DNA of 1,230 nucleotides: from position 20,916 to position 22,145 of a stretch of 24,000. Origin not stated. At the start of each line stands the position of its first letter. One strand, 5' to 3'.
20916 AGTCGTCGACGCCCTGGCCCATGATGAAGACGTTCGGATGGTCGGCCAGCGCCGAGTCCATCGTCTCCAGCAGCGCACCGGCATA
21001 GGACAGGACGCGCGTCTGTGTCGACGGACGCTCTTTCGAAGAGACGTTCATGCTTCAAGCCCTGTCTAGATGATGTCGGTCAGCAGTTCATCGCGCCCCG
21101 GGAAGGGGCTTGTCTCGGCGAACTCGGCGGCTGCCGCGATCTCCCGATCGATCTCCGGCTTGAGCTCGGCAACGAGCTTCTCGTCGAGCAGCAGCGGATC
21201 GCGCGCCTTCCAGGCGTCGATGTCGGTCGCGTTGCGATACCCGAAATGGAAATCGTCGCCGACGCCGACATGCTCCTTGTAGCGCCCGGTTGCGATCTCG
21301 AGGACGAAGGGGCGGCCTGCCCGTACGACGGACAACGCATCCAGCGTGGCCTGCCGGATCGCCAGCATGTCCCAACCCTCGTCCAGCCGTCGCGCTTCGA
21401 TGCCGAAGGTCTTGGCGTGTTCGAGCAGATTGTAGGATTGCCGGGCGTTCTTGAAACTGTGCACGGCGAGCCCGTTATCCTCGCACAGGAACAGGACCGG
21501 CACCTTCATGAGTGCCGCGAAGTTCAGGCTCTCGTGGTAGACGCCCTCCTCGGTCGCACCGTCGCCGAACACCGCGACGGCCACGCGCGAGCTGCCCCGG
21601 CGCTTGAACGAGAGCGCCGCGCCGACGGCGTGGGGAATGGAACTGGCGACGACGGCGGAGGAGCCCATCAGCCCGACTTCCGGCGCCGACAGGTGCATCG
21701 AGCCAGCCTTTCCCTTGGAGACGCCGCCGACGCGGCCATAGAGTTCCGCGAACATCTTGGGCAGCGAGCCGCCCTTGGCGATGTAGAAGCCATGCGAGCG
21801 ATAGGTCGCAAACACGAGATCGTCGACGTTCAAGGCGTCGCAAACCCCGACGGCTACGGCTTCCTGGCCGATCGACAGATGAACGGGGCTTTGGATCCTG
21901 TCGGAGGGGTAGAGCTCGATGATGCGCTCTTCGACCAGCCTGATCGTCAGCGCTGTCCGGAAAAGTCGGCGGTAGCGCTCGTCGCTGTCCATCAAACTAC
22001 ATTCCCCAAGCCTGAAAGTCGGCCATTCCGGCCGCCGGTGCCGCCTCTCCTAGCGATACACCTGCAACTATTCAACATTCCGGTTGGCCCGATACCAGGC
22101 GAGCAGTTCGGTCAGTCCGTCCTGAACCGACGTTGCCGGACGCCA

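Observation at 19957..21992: Stand-alone TPP-dependent E1 alpha/beta pair with no E2/E3, embedded among sugar-nucleotide enzymes: candidate two-carbon branching (or decarboxylating) activity on a ketosugar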

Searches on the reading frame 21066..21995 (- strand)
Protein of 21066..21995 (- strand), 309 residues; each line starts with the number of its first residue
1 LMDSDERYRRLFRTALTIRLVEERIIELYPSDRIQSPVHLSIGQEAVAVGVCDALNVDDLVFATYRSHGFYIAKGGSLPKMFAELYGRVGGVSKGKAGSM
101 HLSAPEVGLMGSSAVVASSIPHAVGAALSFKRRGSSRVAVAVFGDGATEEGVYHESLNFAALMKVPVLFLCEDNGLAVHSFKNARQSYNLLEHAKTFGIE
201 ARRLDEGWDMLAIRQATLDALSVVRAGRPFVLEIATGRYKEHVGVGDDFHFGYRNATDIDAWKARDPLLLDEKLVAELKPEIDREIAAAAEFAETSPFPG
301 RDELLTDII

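Call 4: search_protein_families(library=pfam, proteins=[window:21066-21995:-])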
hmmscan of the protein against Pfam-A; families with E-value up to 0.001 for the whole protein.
window:21066-21995:- (309 aa): 2 families
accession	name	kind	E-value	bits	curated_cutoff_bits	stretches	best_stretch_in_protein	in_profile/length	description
PF00676.26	E1_dh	-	1.3e-49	169.2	22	1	16-269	4-256/300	Dehydrogenase E1 component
PF13292.11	DXP_synthase_N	-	1.9e-06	27.8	21.2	1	117-179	114-176/274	1-deoxy-D-xylulose-5-phosphate synthase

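Call 5: search_protein_families(library=ncbifam, proteins=[window:21066-21995:-])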
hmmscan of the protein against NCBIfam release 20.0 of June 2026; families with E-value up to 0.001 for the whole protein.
window:21066-21995:- (309 aa): 5 families
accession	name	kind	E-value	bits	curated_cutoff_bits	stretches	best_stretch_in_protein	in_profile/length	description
TIGR03182.1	PDH_E1_alph_y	equivalog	1.8e-72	243.9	393.85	1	7-308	3-313/315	pyruvate dehydrogenase (acetyl-transferring) E1 component subunit alpha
TIGR03181.1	PDH_E1_alph_x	equivalog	2.7e-47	161.3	411.35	1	4-276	22-283/341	pyruvate dehydrogenase (acetyl-transferring) E1 component subunit alpha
TIGR00204.1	dxs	equivalog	1.7e-06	26.9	465.95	1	117-178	114-175/616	1-deoxy-D-xylulose-5-phosphate synthase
NF004559.0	PRK05899.2-5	equivalog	2.5e-05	22.7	488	1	120-231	132-242/627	transketolase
NF008968.0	PRK12315.1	subfamily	4e-05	22.1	510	1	117-187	117-195/582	1-deoxy-D-xylulose-5-phosphate synthase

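Call 6: find_homologous_proteins(query=window:21066-21995:-)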
Query window:21066-21995:- (309 aa): 6997 proteins with E <= 0.001 among 8000 candidates; the best 120 are listed.
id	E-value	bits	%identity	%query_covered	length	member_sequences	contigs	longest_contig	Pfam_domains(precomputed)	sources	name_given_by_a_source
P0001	2.3e-193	659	96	100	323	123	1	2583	PF13292.12,PF00676.26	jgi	jgi:TPP-dependent pyruvate/acetoin dehydrogenase alpha subunit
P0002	4.5e-192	655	96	100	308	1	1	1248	PF13292.12,PF00676.26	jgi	jgi:pyruvate dehydrogenase E1 component alpha subunit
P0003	1.3e-190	650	94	100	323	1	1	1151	PF13292.12,PF00676.26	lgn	-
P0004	2.4e-190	649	95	100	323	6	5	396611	PF13292.12,PF00676.26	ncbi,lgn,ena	-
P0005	4.4e-170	583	85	100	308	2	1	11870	PF13292.12,PF00676.26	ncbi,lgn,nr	ncbi:MAG: thiamine pyrophosphate-dependent dehydrogenase E1 component subunit alpha [Reyranella sp.]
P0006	1.7e-168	577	84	100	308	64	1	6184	PF13292.12,PF00676.26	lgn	-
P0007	1.2e-167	575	84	100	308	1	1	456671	PF00676.26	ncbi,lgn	-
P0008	1.2e-167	575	84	100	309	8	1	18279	PF13292.12,PF00676.26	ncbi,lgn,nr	ncbi:MAG: thiamine pyrophosphate-dependent dehydrogenase E1 component subunit alpha [bacterium]|nr:t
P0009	1.4e-167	574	83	100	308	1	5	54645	PF13292.12,PF00676.26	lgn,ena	-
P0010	3.0e-167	573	83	100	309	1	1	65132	PF13292.12,PF00676.26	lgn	-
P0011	6.7e-167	572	83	100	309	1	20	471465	PF13292.12,PF00676.26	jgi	jgi:TPP-dependent pyruvate/acetoin dehydrogenase alpha subunit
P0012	6.8e-167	572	83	100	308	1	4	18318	PF13292.12,PF00676.26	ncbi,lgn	-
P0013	2.1e-166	571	83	100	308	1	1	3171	PF13292.12,PF00676.26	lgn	-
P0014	1.2e-164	565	82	100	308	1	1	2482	PF13292.12,PF00676.26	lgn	-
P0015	3.5e-164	563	82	100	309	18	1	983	PF13292.12,PF00676.26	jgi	jgi:pyruvate dehydrogenase E1 component alpha subunit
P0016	4.4e-164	563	82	100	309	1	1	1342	PF13292.12,PF00676.26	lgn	-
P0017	5.7e-164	563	81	99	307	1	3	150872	PF13292.12,PF00676.26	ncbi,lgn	-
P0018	6.0e-164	562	81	100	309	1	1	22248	PF13292.12,PF00676.26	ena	-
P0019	2.0e-163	561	81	100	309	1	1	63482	PF00676.26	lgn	-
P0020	6.9e-163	559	81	100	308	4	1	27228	PF13292.12,PF00676.26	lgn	-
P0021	8.4e-162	555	79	100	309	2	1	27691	PF13292.12,PF00676.26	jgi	-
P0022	3.3e-161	553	81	99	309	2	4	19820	PF13292.12,PF00676.26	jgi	jgi:TPP-dependent pyruvate/acetoin dehydrogenase alpha subunit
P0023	3.3e-161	553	80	100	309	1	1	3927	PF13292.12,PF00676.26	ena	-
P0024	3.9e-161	553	80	100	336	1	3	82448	PF13292.12,PF00676.26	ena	-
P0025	4.7e-161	553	81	99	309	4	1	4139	PF13292.12,PF00676.26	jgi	jgi:pyruvate dehydrogenase E1 component alpha subunit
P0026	6.4e-161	553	80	100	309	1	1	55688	PF13292.12,PF00676.26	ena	-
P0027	1.8e-160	551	81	100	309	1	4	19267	PF13292.12,PF00676.26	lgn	-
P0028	3.1e-160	550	80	100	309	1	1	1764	PF00676.26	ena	-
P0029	3.3e-160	550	81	100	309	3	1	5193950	PF13292.12,PF00676.26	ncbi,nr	ncbi:MAG: thiamine pyrophosphate-dependent dehydrogenase E1 component subunit alpha [Enhydrobacter s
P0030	6.9e-160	549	80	100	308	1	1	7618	PF13292.12,PF00676.26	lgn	-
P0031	1.9e-159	548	81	98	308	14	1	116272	PF13292.12,PF00676.26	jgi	jgi:pyruvate dehydrogenase E1 component alpha subunit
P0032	1.9e-159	548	79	100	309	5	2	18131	PF13292.12,PF00676.26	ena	-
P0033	2.0e-159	548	80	100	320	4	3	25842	PF13292.12,PF00676.26,PF00456.27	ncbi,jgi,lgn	jgi:pyruvate dehydrogenase E1 component alpha subunit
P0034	2.1e-159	548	80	100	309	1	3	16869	PF13292.12,PF00676.26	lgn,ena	-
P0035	2.3e-159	547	81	100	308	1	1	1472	PF00676.26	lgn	-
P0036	4.2e-159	547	79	100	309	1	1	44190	PF13292.12,PF00676.26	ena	-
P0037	4.7e-159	546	79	100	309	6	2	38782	PF13292.12,PF00676.26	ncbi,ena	-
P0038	8.5e-159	546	80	99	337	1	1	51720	PF00676.26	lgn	-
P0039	9.3e-159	545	80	100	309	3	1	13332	PF13292.12,PF00676.26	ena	-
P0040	9.8e-159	545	80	100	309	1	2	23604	PF13292.12,PF00676.26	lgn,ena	-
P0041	1.8e-158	544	81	98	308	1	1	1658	PF00676.26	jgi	jgi:TPP-dependent pyruvate/acetoin dehydrogenase alpha subunit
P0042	1.9e-158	544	80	100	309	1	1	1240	PF13292.12,PF00676.26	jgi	jgi:pyruvate dehydrogenase E1 component alpha subunit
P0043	1.9e-158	544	80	100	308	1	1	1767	PF00676.26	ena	-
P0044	3.0e-158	544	81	98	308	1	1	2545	PF00676.26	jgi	-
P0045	3.1e-158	544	80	100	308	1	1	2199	PF00676.26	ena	-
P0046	5.7e-158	543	81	99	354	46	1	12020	PF13292.12,PF00676.26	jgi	jgi:TPP-dependent pyruvate/acetoin dehydrogenase alpha subunit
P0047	7.4e-158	542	80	100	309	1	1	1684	PF00676.26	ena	-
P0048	7.9e-158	542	80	100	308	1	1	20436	PF00676.26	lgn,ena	-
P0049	3.0e-157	540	79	100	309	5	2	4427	PF13292.12,PF00676.26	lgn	-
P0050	3.0e-157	540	79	100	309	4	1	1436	PF13292.12,PF00676.26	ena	-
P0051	3.5e-157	540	79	100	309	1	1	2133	PF13292.12,PF00676.26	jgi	jgi:TPP-dependent pyruvate/acetoin dehydrogenase alpha subunit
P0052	5.6e-157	540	78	100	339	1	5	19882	PF13292.12,PF00676.26,PF00456.27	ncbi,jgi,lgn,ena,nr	ncbi:MAG: thiamine pyrophosphate-dependent dehydrogenase E1 component subunit alpha [Alphaproteobact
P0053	8.4e-157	539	79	100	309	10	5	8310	PF13292.12,PF00676.26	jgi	jgi:pyruvate dehydrogenase E1 component alpha subunit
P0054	8.6e-157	539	80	98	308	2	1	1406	PF13292.12,PF00676.26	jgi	jgi:TPP-dependent pyruvate/acetoin dehydrogenase alpha subunit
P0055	1.2e-156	538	79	100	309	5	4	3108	PF13292.12,PF00676.26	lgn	-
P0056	1.5e-156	538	78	100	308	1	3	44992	PF13292.12,PF00676.26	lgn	-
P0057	1.6e-156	538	95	83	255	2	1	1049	PF13292.12,PF00676.26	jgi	jgi:pyruvate dehydrogenase E1 component alpha subunit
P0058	1.7e-156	538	79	98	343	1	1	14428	PF13292.12,PF00676.26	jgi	jgi:pyruvate dehydrogenase E1 component alpha subunit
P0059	2.1e-156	538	79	100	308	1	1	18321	PF00676.26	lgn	-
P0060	2.2e-156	538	81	100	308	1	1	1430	PF13292.12,PF00676.26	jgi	jgi:TPP-dependent pyruvate/acetoin dehydrogenase alpha subunit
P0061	2.4e-156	538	78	100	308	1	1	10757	PF00676.26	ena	-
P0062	2.4e-156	538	79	98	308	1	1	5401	PF13292.12,PF00676.26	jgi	jgi:pyruvate dehydrogenase E1 component alpha subunit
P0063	2.8e-156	537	78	100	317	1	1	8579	PF13292.12,PF00676.26,PF00456.27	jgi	jgi:TPP-dependent pyruvate/acetoin dehydrogenase alpha subunit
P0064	3.1e-156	537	79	100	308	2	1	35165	PF13292.12,PF00676.26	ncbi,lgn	-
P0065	4.1e-156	537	79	98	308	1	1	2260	PF13292.12,PF00676.26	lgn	-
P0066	5.5e-156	536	79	100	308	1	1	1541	PF00676.26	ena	-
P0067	9.5e-156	536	79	98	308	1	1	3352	PF13292.12,PF00676.26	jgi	jgi:pyruvate dehydrogenase E1 component alpha subunit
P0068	1.1e-155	535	79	98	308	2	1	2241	PF13292.12,PF00676.26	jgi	jgi:pyruvate dehydrogenase E1 component alpha subunit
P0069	1.1e-155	535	78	100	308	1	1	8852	PF00676.26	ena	-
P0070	1.2e-155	535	79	100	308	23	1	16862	PF00676.26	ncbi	ncbi:MAG TPA: thiamine pyrophosphate-dependent dehydrogenase E1 component subunit alpha [Reyranella 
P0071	1.2e-155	535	80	98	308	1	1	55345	PF13292.12,PF00676.26,PF00456.27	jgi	jgi:pyruvate dehydrogenase E1 component alpha subunit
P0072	1.2e-155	535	78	100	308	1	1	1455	PF13292.12,PF00676.26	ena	-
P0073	1.4e-155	535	78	100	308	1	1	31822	PF00676.26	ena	-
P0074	1.9e-155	535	79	98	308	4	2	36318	PF13292.12,PF00676.26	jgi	jgi:pyruvate dehydrogenase E1 component alpha subunit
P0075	2.1e-155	534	78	100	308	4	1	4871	PF00676.26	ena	-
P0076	2.5e-155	534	79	99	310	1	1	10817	PF00676.26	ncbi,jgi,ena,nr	ncbi:MAG TPA: thiamine pyrophosphate-dependent dehydrogenase E1 component subunit alpha [Reyranella 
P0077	2.7e-155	534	79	100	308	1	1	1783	PF13292.12,PF00676.26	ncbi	-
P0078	3.4e-155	534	78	100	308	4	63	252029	PF13292.12,PF00676.26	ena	-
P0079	3.5e-155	534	79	98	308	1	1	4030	PF13292.12,PF00676.26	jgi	jgi:pyruvate dehydrogenase E1 component alpha subunit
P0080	3.6e-155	534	80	98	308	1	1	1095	PF13292.12,PF00676.26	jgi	jgi:pyruvate dehydrogenase E1 component alpha subunit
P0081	6.1e-155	533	77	100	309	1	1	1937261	PF13292.12,PF00676.26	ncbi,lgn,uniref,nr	ncbi:pyruvate dehydrogenase E1 component alpha subunit [Enhydrobacter aerosaccus]|uniref:Pyruvate de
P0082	9.9e-155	532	79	98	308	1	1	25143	PF13292.12,PF00676.26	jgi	jgi:pyruvate dehydrogenase E1 component alpha subunit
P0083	1.3e-154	532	78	100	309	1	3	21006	PF13292.12,PF00676.26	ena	-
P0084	1.4e-154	532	77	100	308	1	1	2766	PF13292.12,PF00676.26,PF00456.27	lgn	-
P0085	1.4e-154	532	78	100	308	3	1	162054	PF13292.12,PF00676.26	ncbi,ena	-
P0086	1.8e-154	531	78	100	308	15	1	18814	PF13292.12,PF00676.26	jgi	jgi:pyruvate dehydrogenase E1 component alpha subunit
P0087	2.3e-154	531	79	98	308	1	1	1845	PF00676.26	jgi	-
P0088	3.3e-154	530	78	100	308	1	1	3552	PF00676.26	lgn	-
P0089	3.5e-154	530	78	98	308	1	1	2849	PF13292.12,PF00676.26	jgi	jgi:pyruvate dehydrogenase E1 component alpha subunit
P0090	3.9e-154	530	77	100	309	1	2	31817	PF00676.26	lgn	-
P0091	4.2e-154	530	78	100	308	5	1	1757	PF00676.26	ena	-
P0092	5.1e-154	530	77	99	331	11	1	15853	PF13292.12,PF00676.26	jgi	jgi:TPP-dependent pyruvate/acetoin dehydrogenase alpha subunit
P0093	5.7e-154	530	79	98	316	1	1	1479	PF00676.26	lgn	-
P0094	5.8e-154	530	78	100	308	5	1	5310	PF00676.26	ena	-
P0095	6.0e-154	530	80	98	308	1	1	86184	PF13292.12,PF00676.26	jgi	jgi:TPP-dependent pyruvate/acetoin dehydrogenase alpha subunit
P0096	6.3e-154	530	78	98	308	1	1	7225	PF13292.12,PF00676.26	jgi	jgi:pyruvate dehydrogenase E1 component alpha subunit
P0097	7.2e-154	529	79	98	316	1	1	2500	PF00676.26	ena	-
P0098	8.2e-154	529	78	100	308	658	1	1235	PF13292.12,PF00676.26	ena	-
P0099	1.0e-153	529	78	100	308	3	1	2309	PF13292.12,PF00676.26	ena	-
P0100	1.5e-153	528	79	98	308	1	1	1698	PF13292.12,PF00676.26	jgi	jgi:pyruvate dehydrogenase E1 component alpha subunit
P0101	1.7e-153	528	78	98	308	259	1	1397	PF13292.12,PF00676.26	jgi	jgi:TPP-dependent pyruvate/acetoin dehydrogenase alpha subunit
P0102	1.9e-153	528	77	100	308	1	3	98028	PF00676.26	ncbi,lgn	ncbi:thiamine pyrophosphate-dependent dehydrogenase E1 component subunit alpha [soil metagenome]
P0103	2.1e-153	528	78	98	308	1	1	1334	PF13292.12,PF00676.26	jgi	jgi:pyruvate dehydrogenase E1 component alpha subunit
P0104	2.6e-153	528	78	99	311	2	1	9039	PF13292.12,PF00676.26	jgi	jgi:pyruvate dehydrogenase E1 component alpha subunit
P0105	3.4e-153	527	79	98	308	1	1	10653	PF13292.12,PF00676.26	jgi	jgi:pyruvate dehydrogenase E1 component alpha subunit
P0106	4.7e-153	527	78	99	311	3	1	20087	PF13292.12,PF00676.26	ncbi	-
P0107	4.9e-153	527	78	100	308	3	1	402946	PF13292.12,PF00676.26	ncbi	ncbi:MAG: thiamine pyrophosphate-dependent dehydrogenase E1 component subunit alpha [Reyranellaceae 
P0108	7.5e-153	526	79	98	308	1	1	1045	PF13292.12,PF00676.26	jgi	jgi:pyruvate dehydrogenase E1 component alpha subunit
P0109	8.9e-153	526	77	100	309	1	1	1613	PF13292.12,PF00676.26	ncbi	-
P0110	1.0e-152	526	78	100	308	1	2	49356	PF13292.12,PF00676.26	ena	-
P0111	1.5e-152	525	78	100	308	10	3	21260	PF13292.12,PF00676.26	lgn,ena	-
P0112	1.6e-152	525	77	100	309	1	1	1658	PF13292.12,PF00676.26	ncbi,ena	-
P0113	1.7e-152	525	77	100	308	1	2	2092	PF13292.12,PF00676.26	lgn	-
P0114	1.8e-152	525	78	100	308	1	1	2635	PF13292.12,PF00676.26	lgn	-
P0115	2.4e-152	524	82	93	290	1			PF13292.12,PF00676.26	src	-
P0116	2.4e-152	524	76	100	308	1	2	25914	PF13292.12,PF00676.26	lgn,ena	-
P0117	4.9e-152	523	77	98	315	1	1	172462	PF13292.12,PF00676.26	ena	-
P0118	6.1e-152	523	77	100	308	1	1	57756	PF13292.12,PF00676.26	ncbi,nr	ncbi:MAG: thiamine pyrophosphate-dependent dehydrogenase E1 component subunit alpha [Proteobacteria 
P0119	6.9e-152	523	78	98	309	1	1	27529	PF13292.12,PF00676.26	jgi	-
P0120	9.6e-152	522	77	100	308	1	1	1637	PF00676.26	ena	-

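Call 7: search_solved_structures(query=window:21066-21995:-, show_alignments=2)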
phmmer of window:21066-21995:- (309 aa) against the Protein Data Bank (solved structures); distinct sequences matched with E-value up to 0.001: 36.
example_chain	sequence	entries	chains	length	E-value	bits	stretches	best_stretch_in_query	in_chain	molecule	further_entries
1ni4_A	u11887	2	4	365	3.7e-43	151.1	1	10-304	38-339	Pyruvate dehydrogenase E1 component: Alpha subunit | Pyruvate dehydrogenase E1 component subunit alpha, somatic form, mitochondrial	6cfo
2ozl_A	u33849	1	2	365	4.1e-43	151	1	10-304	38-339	Pyruvate dehydrogenase E1 component alpha subunit, somatic form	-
3exe_A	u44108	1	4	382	4.3e-43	150.9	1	10-304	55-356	Pyruvate dehydrogenase E1 component subunit alpha, somatic form, mitochondrial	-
3exf_A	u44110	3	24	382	6.8e-43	150.3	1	10-304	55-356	Pyruvate dehydrogenase E1 component subunit alpha, somatic form, mitochondrial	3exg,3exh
6cer_A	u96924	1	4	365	9.7e-43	149.7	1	10-304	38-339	Pyruvate dehydrogenase E1 component subunit alpha, somatic form, mitochondrial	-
3exi_A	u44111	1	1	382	1.6e-42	149.1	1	10-304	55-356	Pyruvate dehydrogenase E1 component subunit alpha, somatic form, mitochondrial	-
1dtw_A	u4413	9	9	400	1e-33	120.1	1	6-267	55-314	BRANCHED-CHAIN ALPHA-KETO ACID DEHYDROGENASE ALPHA SUBUNIT | 2-OXOISOVALERATE DEHYDROGENASE ALPHA SUBUNIT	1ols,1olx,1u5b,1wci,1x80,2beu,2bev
1um9_A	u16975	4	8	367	1.1e-33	120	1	5-269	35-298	2-oxo acid dehydrogenase alpha subunit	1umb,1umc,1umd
1x7y_A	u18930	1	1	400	1.2e-33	119.9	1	6-267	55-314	2-oxoisovalerate dehydrogenase alpha subunit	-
1x7x_A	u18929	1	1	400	1.3e-33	119.7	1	6-267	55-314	2-oxoisovalerate dehydrogenase alpha subunit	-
1x7w_A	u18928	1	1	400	1.3e-33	119.7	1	6-267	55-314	2-oxoisovalerate dehydrogenase alpha subunit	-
1olu_A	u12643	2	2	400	1.4e-33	119.7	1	6-267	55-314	2-OXOISOVALERATE DEHYDROGENASE ALPHA SUBUNIT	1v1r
1x7z_A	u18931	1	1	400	1.4e-33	119.7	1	6-267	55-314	2-oxoisovalerate dehydrogenase alpha subunit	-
2bff_A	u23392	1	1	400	1.9e-33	119.2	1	6-267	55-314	2-OXOISOVALERATE DEHYDROGENASE ALPHA SUBUNIT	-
2j9f_A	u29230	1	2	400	2.7e-33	118.8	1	6-267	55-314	2-OXOISOVALERATE DEHYDROGENASE ALPHA SUBUNIT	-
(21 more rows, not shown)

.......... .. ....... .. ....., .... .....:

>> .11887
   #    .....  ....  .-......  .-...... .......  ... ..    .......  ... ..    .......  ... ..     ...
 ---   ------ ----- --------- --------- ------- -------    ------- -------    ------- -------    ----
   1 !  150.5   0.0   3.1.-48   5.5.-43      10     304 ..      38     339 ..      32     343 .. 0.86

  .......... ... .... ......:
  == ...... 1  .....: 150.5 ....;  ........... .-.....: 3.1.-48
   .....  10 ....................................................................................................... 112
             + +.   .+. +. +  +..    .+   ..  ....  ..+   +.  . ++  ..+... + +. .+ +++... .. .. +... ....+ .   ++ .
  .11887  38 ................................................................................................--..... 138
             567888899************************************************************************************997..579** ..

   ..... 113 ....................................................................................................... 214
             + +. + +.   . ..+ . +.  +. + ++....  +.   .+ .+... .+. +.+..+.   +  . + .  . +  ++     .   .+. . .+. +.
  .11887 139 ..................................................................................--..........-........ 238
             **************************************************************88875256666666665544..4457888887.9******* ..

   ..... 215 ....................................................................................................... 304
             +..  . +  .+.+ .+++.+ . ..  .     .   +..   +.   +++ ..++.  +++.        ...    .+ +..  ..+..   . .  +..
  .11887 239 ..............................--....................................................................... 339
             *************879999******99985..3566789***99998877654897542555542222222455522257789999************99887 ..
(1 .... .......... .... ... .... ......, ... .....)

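Call 9: find_encoding_contigs(protein=window:21066-21995:-, flank=10000, max_places=4)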
Protein window:21066-21995:- (309 aa): no gene with exactly this product is on record in the collection.

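Call 10: find_encoding_contigs(protein=P0004, flank=10000, max_places=3)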
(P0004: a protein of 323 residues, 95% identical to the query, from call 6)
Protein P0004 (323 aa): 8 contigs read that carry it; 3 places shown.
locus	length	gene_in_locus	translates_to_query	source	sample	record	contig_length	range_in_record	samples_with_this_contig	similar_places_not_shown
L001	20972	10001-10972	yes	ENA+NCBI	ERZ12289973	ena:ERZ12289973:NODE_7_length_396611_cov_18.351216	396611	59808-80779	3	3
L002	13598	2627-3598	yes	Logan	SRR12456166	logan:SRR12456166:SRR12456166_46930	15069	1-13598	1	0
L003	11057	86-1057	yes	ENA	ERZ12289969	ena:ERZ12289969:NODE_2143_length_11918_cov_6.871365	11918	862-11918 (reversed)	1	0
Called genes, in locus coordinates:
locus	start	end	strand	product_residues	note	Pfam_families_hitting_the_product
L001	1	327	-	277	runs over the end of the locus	PF00398:RrnaAD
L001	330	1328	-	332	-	PF04166:PdxA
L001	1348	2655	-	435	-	PF13624:SurA_N_3 (weak), PF09312:SurA_N (weak), PF13145:Rotamase_2 (weak), PF13616:Rotamase_3, PF00639:Rotamase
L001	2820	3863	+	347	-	PF01135:PCMT (weak), PF05050:Methyltransf_21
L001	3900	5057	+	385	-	PF07221:GlcNAc_2-epim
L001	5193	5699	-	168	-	PF00908:dTDP_sugar_isom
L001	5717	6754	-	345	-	PF00288:GHMP_kinases_N, PF08544:GHMP_kinases_C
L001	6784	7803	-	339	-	PF01073:3Beta_HSD (weak), PF01370:Epimerase, PF02719:Polysacc_synt_2, PF07993:NAD_binding_4 (weak), PF16363:GDP_Man_Dehyd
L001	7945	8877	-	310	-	-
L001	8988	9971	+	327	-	PF05368:NmrA (weak), PF01073:3Beta_HSD (faint), PF01370:Epimerase, PF13460:NAD_binding_10, PF16363:GDP_Man_Dehyd (faint)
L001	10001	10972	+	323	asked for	PF00676:E1_dh, PF13292:DXP_synthase_N (weak)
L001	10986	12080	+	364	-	PF02779:Transket_pyr, PF02780:Transketolase_C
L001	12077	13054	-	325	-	PF01073:3Beta_HSD, PF01370:Epimerase, PF16363:GDP_Man_Dehyd, PF13460:NAD_binding_10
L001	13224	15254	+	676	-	PF02310:B12-binding, PF04055:Radical_SAM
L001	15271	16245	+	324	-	PF00248:Aldo_ket_red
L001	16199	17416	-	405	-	PF00483:NTP_transferase, PF12804:NTP_transf_3, PF13419:HAD_2 (faint), PF13242:Hydrolase_like (weak)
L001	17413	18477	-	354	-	-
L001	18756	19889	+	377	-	PF07719:TPR_2 (faint), PF00515:TPR_1 (weak), PF13371:TPR_9 (weak), PF13432:TPR_16, PF14559:TPR_19 (weak), PF23914:TPR_CcmH_CycH (weak), PF13414:TPR_11 (weak), PF13432:TPR_16 (weak), +6 more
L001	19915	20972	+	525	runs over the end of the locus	-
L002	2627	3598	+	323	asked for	PF00676:E1_dh, PF13292:DXP_synthase_N (weak)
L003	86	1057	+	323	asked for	PF00676:E1_dh, PF13292:DXP_synthase_N (weak)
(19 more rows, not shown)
